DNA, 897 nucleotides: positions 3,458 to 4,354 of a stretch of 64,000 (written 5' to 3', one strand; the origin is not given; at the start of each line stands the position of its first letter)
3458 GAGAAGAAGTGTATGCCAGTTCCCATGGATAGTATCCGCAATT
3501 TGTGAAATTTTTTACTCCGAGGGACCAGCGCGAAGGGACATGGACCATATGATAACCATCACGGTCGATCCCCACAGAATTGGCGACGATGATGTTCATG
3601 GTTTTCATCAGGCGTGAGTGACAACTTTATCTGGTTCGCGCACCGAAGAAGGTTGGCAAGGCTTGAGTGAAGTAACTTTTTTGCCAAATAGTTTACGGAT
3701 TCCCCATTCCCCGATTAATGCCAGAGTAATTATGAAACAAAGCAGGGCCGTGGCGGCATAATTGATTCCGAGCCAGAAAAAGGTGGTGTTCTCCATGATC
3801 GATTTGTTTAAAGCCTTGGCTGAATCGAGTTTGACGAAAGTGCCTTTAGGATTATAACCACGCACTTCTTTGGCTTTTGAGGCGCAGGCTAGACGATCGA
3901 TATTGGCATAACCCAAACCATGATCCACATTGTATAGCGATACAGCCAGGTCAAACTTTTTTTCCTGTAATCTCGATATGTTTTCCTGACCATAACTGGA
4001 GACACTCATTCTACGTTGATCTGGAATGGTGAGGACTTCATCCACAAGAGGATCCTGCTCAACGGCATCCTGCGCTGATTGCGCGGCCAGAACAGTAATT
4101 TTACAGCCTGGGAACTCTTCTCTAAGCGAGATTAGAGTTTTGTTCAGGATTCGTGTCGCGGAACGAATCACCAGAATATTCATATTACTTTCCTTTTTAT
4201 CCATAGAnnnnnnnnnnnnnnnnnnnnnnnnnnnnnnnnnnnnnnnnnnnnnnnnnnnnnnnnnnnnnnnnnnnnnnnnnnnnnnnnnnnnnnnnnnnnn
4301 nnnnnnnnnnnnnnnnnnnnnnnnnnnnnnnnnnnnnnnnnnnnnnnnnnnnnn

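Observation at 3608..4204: Stand-alone, membrane-anchored copy of the radical SAM C-terminal domain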

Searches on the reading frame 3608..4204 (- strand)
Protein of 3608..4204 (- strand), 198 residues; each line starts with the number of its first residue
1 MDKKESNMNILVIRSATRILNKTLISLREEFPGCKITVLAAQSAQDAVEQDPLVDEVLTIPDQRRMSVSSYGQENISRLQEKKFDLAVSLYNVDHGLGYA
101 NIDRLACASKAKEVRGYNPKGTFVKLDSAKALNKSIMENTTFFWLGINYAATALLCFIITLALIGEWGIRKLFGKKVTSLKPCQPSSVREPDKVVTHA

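Call 6: search_protein_families(library=pfam, proteins=[window:3608-4204:-], max_evalue=1)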
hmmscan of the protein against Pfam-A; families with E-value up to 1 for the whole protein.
window:3608-4204:- (198 aa): 0 families

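Call 7: search_protein_families(library=ncbifam, proteins=[window:3608-4204:-], max_evalue=1)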
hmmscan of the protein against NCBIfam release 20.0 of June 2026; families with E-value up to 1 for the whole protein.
window:3608-4204:- (198 aa): 1 family
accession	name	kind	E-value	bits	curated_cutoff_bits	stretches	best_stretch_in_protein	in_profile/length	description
TIGR02201.1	heptsyl_trn_III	equivalog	0.012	14.7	170.2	1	24-91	20-90/344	putative lipopolysaccharide heptosyltransferase III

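Call 8: find_homologous_proteins(query=window:3608-4204:-, max_evalue=0.001)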
Query window:3608-4204:- (198 aa): 330 proteins with E <= 0.001 among 830 candidates; the best 120 are listed.
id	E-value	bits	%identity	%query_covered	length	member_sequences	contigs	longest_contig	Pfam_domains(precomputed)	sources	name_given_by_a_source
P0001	3.7e-119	413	99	96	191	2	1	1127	-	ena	-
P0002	4.9e-111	386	89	100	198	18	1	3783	-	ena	-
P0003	1.4e-107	375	87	100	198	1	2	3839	-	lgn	-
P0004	9.9e-100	350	82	100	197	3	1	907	-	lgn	-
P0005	7.0e-97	340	82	99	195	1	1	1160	-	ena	-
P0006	1.1e-96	340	80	100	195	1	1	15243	-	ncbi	-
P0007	1.9e-96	339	80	100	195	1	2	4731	-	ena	-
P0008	2.3e-96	339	81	97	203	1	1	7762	-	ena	-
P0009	2.6e-96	339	80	97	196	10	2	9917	-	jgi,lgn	jgi:hypothetical protein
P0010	2.6e-96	338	80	100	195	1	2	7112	-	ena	-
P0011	5.0e-96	338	79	100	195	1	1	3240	-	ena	-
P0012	6.8e-96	337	79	97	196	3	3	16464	-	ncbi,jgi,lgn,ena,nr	ncbi:MAG: hypothetical protein COW89_01125 [Nitrospinae bacterium CG22_combo_CG10-13_8_21_14_all_47_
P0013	7.8e-96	337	80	100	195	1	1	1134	-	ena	-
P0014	8.2e-96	337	79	100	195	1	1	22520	-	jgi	jgi:hypothetical protein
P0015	1.1e-95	336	79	100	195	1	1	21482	-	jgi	jgi:hypothetical protein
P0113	1.1e-86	307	74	95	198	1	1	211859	-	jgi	jgi:hypothetical protein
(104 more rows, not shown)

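Call 17: find_encoding_contigs(protein=P0113, flank=8000, max_places=2)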
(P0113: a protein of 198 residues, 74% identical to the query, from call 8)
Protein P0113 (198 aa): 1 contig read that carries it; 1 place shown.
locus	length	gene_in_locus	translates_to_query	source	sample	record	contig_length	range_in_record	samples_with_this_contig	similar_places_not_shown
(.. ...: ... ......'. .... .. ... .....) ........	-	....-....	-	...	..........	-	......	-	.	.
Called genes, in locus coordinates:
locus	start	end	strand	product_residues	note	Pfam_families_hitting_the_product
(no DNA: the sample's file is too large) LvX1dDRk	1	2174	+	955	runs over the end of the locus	PF00672:HAMP, PF00015:MCPsignal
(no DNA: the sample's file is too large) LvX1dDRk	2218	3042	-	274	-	PF03705:CheR_N, PF01739:CheR, PF08241:Methyltransf_11 (faint), PF08242:Methyltransf_12 (faint), PF13649:Methyltransf_25 (faint)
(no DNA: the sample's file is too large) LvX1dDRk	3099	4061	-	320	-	PF00072:Response_reg, PF00990:GGDEF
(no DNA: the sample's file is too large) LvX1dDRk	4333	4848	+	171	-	PF07238:PilZ (weak)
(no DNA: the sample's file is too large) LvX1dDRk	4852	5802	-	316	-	PF02881:SRP54_N (weak), PF13207:AAA_17 (faint), PF13604:AAA_30, PF00448:SRP54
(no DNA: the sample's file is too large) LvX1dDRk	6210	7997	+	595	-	PF02310:B12-binding, PF04055:Radical_SAM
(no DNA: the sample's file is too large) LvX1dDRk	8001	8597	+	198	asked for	-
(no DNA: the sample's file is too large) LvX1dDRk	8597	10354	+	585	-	PF02310:B12-binding (weak), PF04055:Radical_SAM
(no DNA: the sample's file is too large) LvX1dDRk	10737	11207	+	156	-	-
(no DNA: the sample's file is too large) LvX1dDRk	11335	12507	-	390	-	PF01839:FG-GAP (faint), PF13517:FG-GAP_3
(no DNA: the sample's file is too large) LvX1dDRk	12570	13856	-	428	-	PF01266:DAO (faint), PF01494:FAD_binding_3 (faint), PF07992:Pyr_redox_2 (faint), PF13454:NAD_binding_9 (faint)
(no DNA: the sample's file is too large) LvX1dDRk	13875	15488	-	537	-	PF05368:NmrA (faint), PF01370:Epimerase (weak), PF13460:NAD_binding_10, PF11066:DUF2867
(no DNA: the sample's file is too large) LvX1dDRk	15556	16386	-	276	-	PF01226:Form_Nir_trans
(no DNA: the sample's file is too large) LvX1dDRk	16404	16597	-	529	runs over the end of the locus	PF03460:NIR_SIR_ferr, PF01077:NIR_SIR, PF03460:NIR_SIR_ferr, PF01077:NIR_SIR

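Call 18: find_encoding_contigs(protein=P0012, flank=8000, max_places=2)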
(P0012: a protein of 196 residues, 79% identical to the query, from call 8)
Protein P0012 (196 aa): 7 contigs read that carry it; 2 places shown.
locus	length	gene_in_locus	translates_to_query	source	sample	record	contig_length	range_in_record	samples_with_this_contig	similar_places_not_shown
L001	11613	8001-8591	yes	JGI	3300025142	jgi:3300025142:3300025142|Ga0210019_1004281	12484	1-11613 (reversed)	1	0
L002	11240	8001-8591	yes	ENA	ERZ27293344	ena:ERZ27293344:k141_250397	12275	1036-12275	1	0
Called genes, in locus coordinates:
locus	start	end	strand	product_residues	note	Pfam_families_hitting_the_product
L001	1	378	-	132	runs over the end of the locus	PF02472:ExbD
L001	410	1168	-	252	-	PF01618:MotA_ExbB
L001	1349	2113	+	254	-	PF12895:ANAPC3 (faint), PF13181:TPR_8 (faint), PF13424:TPR_12 (faint), PF13512:TPR_18 (faint), PF07719:TPR_2 (faint), PF13525:YfiO, PF09976:TPR_21 (weak), PF13432:TPR_16 (weak), +5 more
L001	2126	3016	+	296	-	PF00140:Sigma70_r1_2, PF04542:Sigma70_r2, PF04539:Sigma70_r3, PF04545:Sigma70_r4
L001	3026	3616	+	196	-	PF02660:G3P_acyltransf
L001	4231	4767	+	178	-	PF07238:PilZ (weak)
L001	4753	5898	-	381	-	PF02881:SRP54_N, PF13604:AAA_30, PF00448:SRP54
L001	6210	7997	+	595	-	PF02310:B12-binding, PF04055:Radical_SAM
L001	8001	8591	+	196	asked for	-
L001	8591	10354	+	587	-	PF02310:B12-binding (weak), PF04055:Radical_SAM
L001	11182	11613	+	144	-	?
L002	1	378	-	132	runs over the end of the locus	PF02472:ExbD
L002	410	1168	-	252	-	PF01618:MotA_ExbB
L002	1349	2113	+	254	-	PF12895:ANAPC3 (faint), PF13181:TPR_8 (faint), PF13424:TPR_12 (faint), PF13512:TPR_18 (faint), PF07719:TPR_2 (faint), PF13525:YfiO, PF09976:TPR_21 (weak), PF13432:TPR_16 (weak), +5 more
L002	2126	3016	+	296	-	PF00140:Sigma70_r1_2, PF04542:Sigma70_r2, PF04539:Sigma70_r3, PF04545:Sigma70_r4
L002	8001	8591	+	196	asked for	-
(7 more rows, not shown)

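Call 25: search_solved_structures(query=A2, max_evalue=10, show_alignments=2)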
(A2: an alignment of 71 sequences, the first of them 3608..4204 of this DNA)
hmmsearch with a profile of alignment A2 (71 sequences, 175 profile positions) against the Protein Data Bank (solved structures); distinct sequences matched with E-value up to 10: 14.
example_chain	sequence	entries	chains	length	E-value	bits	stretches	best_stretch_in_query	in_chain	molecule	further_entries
1psw_A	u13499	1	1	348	0.00032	23.6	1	21-92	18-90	ADP-HEPTOSE LPS HEPTOSYLTRANSFERASE II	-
7bqd_A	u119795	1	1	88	0.038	16.8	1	19-65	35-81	NF8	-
5vpu_A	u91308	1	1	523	0.16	14.8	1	56-102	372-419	2,3-bisphosphoglycerate-independent phosphoglycerate mutase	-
9grx_1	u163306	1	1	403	0.35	13.7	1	22-87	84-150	Photosynthetic NDH subunit of subcomplex B 1, chloroplastic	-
2n2t_A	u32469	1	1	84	0.38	13.6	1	6-36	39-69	OR303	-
7wff_a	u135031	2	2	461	0.5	13.2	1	22-86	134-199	Photosynthetic NDH subunit of subcomplex B 1, chloroplastic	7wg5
2pd2_A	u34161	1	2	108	0.52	13.1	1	25-59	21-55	Hypothetical protein ST0148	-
8iuf_QD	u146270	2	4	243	0.88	12.4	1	80-100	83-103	Cytochrome c1, heme protein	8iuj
3tov_A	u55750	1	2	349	0.91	12.3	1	24-76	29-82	Glycosyl transferase family 9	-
7bpp_A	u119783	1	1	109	1.7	11.4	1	25-89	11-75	NF5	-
2l8s_A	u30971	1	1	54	1.8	11.4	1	139-172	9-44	Integrin alpha-1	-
1ejj_A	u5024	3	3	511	1.9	11.3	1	57-97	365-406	PHOSPHOGLYCERATE MUTASE | 2,3-BISPHOSPHOGLYCERATE-INDEPENDENT PHOSPHOGLYCERATE MUTASE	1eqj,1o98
1o99_A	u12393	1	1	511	1.9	11.3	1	57-97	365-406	2,3-BISPHOSPHOGLYCERATE-INDEPENDENT PHOSPHOGLYCERATE MUTASE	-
6b87_A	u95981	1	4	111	3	10.6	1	132-171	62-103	TMHC2_E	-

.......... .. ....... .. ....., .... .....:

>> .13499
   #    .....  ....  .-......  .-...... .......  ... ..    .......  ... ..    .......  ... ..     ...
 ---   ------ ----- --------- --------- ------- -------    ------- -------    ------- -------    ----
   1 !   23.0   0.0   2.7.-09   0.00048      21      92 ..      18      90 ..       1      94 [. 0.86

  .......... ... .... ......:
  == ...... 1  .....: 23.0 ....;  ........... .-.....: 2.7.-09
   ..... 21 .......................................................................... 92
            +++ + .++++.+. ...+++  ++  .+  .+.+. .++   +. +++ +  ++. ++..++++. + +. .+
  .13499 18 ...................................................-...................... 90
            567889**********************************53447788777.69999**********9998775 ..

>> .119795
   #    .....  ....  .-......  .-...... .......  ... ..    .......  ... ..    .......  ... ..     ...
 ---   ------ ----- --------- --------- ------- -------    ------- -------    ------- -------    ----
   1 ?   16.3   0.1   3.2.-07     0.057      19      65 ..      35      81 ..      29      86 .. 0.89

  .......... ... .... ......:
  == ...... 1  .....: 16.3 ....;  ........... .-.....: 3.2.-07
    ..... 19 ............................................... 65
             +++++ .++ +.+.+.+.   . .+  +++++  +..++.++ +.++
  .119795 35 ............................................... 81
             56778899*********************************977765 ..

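Call 26: search_protein_families(library=pfam, alignment_id=A2, max_evalue=0.1)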
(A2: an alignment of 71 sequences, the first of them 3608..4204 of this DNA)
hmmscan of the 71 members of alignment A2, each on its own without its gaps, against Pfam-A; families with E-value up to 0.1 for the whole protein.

A. member 1, window:3608-4204:- (198 aa): 0 families

B. families by the number of members that match (of 71 scanned): 16 families
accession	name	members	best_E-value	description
PF03466.25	LysR_substrate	2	0.021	LysR substrate binding domain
PF16836.11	PSY3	1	0.0029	Shu complex component Psy3, DNA-binding description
PF13477.12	Glyco_trans_4_2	1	0.012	Glycosyl transferase 4-like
PF20584.3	DUF6787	1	0.021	Family of unknown function (DUF6787)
PF13579.12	Glyco_trans_4_4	1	0.035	Glycosyl transferase 4-like domain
PF03896.21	TRAP_alpha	1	0.035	Translocon-associated protein (TRAP), alpha subunit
PF07767.16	Nop53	1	0.039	Nop53 (60S ribosomal biogenesis)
PF10683.14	DBD_Tnp_Hermes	1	0.039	Hermes transposase DNA-binding domain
PF06378.16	SSAP_Sak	1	0.051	Sak Single Strand Annealing Protein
PF06849.18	DUF1246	1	0.056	Protein of unknown function (DUF1246)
PF18847.6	LPD29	1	0.058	Large polyvalent protein associated domain 29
PF01370.27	Epimerase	1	0.069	NAD dependent epimerase/dehydratase family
PF19859.4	DUF6333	1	0.083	Family of unknown function (DUF6333)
PF10125.14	NADHdeh_related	1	0.092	NADH dehydrogenase I, subunit N related protein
PF17833.7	pre-PUA_NIP7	1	0.096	NIP7/UPF0113, pre-PUA domain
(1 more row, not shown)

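Call 27: find_homologous_proteins(query=A2, max_evalue=0.00001)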
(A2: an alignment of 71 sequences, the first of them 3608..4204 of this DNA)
Query A2 (71 sequences) (198 aa, profile of the alignment): 334 proteins with E <= 0.00001 among 8000 candidates; the best 120 are listed.
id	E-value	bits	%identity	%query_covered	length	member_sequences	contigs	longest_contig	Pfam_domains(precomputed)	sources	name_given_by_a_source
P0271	1.0e-51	193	59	98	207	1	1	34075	-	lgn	-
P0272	5.6e-50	187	57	98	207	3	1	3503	-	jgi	jgi:hypothetical protein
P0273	6.8e-50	187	57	96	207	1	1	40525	-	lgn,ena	-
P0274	7.0e-50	187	54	87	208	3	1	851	-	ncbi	-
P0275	1.0e-49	186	61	87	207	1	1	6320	-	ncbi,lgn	-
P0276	1.3e-49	186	61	87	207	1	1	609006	-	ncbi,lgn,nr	ncbi:MAG: hypothetical protein NPINA01_22640 [Nitrospinaceae bacterium]|nr:MAG: hypothetical protein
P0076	2.3e-49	185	78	100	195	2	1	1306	-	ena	-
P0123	2.3e-49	185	60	89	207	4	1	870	-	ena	-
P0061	2.5e-49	185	78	96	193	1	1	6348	-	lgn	-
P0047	2.6e-49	185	78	96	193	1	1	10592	-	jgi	-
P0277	4.5e-49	184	52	92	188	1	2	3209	-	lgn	-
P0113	4.5e-49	184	74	95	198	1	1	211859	-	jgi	jgi:hypothetical protein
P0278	4.7e-49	184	61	87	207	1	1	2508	-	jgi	jgi:hypothetical protein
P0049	4.9e-49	184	75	100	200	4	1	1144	-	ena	-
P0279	5.1e-49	184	74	96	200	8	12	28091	-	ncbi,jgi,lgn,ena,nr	ncbi:MAG: hypothetical protein HOL15_01825 [Nitrospinaceae bacterium]|jgi:hypothetical protein|nr:hy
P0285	1.3e-48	183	56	98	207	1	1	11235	-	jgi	jgi:ADP-heptose:LPS heptosyltransferase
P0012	5.7e-48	181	79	97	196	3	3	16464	-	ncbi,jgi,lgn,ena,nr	ncbi:MAG: hypothetical protein COW89_01125 [Nitrospinae bacterium CG22_combo_CG10-13_8_21_14_all_47_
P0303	1.0e-47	180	63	97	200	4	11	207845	-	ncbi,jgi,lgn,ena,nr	ncbi:MAG: hypothetical protein HOK41_03730 [Nitrospina sp.]|jgi:hypothetical protein|nr:hypothetical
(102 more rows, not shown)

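Call 45: predict_structure(alignment_id=A5)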
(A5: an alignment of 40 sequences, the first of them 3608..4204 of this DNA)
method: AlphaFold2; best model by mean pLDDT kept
length: 198 residues; sequences in the alignment: 40
mean_pLDDT: 90.0   pTM: 0.75
mean pLDDT of the five models: 90.0, 88.6, 87.5, 86.9, 78.6
residues with pLDDT >= 90: 155; 70-90: 16; 50-70: 26; < 50: 1
segments of 3 or more residues with pLDDT < 50: none
pLDDT, mean of each block of 10 residues (from residue 1): 74 90 96 96 96 97 90 97 98 92 97 96 95 93 95 99 97 75 63 60
secondary structure, 60 per line:
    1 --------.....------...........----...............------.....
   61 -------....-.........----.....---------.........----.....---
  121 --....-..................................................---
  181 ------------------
elements in order: E9-13 H20-30 E35-41 H42-49 E56-60 H68-71 H73-81 E86-90 H100-108 E113-117 E123-126 H128-177

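Call 74: search_protein_families(library=ncbifam, alignment_id=A2, max_evalue=0.01)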
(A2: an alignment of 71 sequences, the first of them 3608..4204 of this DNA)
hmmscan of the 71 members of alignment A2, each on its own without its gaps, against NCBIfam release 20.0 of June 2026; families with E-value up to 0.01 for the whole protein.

A. member 1, window:3608-4204:- (198 aa): 0 families

B. families by the number of members that match (of 71 scanned): 7 families
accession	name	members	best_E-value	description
TIGR02201.1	heptsyl_trn_III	12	4e-07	putative lipopolysaccharide heptosyltransferase III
NF007742.0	PRK10422.1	6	3.2e-05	lipopolysaccharide core heptosyltransferase RfaQ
TIGR02195.1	heptsyl_trn_II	5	9.8e-06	lipopolysaccharide heptosyltransferase II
NF008162.0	PRK10916.1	2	0.0026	ADP-heptose--LPS heptosyltransferase RfaF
NF006464.0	PRK08862.1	1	0.0018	SDR family oxidoreductase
NF004348.0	PRK05728.1-5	1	0.0031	DNA polymerase III subunit chi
NF011529.0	PRK14968.1-3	1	0.0036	putative methyltransferase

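Call 77: list_cluster_members(proteins=[P0303, P0276, P0285, P0140, window:3608-4204:-])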
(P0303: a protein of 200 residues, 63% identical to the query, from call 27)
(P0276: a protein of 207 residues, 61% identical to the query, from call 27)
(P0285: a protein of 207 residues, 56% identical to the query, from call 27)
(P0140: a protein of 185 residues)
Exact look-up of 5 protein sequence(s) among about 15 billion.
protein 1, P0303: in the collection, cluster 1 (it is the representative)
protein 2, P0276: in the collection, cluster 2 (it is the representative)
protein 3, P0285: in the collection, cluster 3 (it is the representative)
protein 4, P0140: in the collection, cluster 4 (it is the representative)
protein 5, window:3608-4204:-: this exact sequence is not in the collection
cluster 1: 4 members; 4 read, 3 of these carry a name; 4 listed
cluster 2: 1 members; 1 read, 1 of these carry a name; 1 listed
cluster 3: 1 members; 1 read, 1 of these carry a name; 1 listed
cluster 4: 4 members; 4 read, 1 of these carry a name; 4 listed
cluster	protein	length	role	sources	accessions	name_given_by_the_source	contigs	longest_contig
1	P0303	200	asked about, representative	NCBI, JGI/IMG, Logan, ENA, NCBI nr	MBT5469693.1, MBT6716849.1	MAG: hypothetical protein HOK41_03730 [Nitrospina sp.] | hypothetical protein | hypothetical protein [Nitrospina sp.]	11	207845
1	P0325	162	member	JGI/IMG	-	hypothetical protein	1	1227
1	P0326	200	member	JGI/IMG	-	hypothetical protein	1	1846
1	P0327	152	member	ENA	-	-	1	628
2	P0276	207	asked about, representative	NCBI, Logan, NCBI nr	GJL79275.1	MAG: hypothetical protein NPINA01_22640 [Nitrospinaceae bacterium]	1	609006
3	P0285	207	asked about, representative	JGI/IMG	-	ADP-heptose:LPS heptosyltransferase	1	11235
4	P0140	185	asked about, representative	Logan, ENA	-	-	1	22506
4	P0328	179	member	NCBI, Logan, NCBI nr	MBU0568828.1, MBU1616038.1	hypothetical protein KJ693_12115 [bacterium] | hypothetical protein [bacterium]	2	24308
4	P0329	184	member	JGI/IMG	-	-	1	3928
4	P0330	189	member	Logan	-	-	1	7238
